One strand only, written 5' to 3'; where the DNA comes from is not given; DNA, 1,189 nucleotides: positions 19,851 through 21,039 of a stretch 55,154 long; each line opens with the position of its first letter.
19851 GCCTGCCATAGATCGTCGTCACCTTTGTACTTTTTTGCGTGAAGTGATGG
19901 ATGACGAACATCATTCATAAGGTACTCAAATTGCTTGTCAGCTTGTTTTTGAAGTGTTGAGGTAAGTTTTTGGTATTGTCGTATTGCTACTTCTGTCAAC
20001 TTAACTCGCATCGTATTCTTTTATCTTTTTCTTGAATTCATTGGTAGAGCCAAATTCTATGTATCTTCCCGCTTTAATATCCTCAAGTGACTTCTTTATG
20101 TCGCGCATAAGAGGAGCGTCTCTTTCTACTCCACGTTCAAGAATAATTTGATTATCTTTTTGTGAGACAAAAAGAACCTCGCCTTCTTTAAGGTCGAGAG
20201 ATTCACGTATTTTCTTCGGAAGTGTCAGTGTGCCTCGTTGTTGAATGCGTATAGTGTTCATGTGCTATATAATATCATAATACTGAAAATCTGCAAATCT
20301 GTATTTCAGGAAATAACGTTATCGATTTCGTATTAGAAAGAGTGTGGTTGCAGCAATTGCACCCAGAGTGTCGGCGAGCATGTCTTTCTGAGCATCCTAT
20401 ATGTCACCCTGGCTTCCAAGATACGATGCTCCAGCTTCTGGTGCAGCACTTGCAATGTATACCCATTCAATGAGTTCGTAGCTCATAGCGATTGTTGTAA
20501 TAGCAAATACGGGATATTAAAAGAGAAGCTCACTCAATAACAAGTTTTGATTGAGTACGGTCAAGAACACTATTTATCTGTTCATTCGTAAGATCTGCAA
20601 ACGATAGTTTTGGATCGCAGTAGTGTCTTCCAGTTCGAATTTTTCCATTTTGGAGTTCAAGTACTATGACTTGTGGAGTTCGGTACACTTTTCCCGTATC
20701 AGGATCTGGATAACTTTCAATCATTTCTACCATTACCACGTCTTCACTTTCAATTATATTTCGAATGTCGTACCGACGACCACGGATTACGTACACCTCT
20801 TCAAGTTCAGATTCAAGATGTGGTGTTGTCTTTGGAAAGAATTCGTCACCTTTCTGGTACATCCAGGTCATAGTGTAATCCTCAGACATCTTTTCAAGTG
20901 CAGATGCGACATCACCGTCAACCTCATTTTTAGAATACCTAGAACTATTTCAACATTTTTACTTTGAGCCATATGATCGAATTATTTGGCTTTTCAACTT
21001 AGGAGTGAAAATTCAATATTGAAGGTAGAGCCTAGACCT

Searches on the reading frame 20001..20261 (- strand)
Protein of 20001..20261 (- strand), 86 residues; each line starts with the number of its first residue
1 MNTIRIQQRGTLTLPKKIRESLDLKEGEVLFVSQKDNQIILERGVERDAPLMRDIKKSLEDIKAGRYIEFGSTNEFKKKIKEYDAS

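Call 7: search_protein_families(library=pfam, proteins=[window:20001-20261:-], max_evalue=0.01)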
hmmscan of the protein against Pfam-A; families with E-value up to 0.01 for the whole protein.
window:20001-20261:- (86 aa): 1 family
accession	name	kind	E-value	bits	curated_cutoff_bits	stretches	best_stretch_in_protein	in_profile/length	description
PF04014.23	MazE_antitoxin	-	3e-08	33.9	24.7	1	9-43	7-42/48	Antidote-toxin recognition MazE, bacterial antitoxin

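Call 18: search_protein_families(library=ncbifam, proteins=[window:20001-20261:-], max_evalue=0.01)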
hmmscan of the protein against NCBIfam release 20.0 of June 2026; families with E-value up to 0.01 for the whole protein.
window:20001-20261:- (86 aa): 6 families
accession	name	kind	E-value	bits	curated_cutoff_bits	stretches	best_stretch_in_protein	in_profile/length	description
TIGR01439.1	lp_hng_hel_AbrB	domain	2.9e-10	39.7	28.3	1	4-43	2-42/44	transcriptional regulator, AbrB family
NF050106.1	TA_MazE_antitoxin_Deino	equivalog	1e-06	28.8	65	1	10-53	1-43/65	type II toxin-antitoxin system MazE family antitoxin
NF006352.0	PRK08577.1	equivalog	5.2e-05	23.3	140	1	3-61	6-65/136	hypothetical protein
NF040962.1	near_HgcAB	equivalog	0.00016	21.4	70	1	5-32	9-36/70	HgcAB-associated protein HgcC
TIGR02609.1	doc_partner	hypoth_equivalog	0.0013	19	55.9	1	12-57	12-56/74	putative addiction module antidote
NF007429.0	PRK09974.1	equivalog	0.0077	16.1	125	1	5-47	16-60/114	type II toxin-antitoxin system PrlF family antitoxin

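Call 19: search_protein_families(library=padloc, proteins=[window:20001-20261:-], max_evalue=0.01)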
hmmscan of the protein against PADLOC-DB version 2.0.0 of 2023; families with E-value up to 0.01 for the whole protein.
window:20001-20261:- (86 aa): 0 families

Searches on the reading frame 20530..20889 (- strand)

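Call 7: search_protein_families(library=pfam, proteins=[window:20530-20889:-], max_evalue=0.01)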
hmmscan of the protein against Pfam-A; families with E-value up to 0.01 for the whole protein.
window:20530-20889:- (119 aa): 1 family
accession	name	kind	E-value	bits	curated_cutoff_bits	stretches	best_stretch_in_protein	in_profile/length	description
PF12680.13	SnoaL_2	-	0.00064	20.7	27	1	34-85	49-100/102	SnoaL-like domain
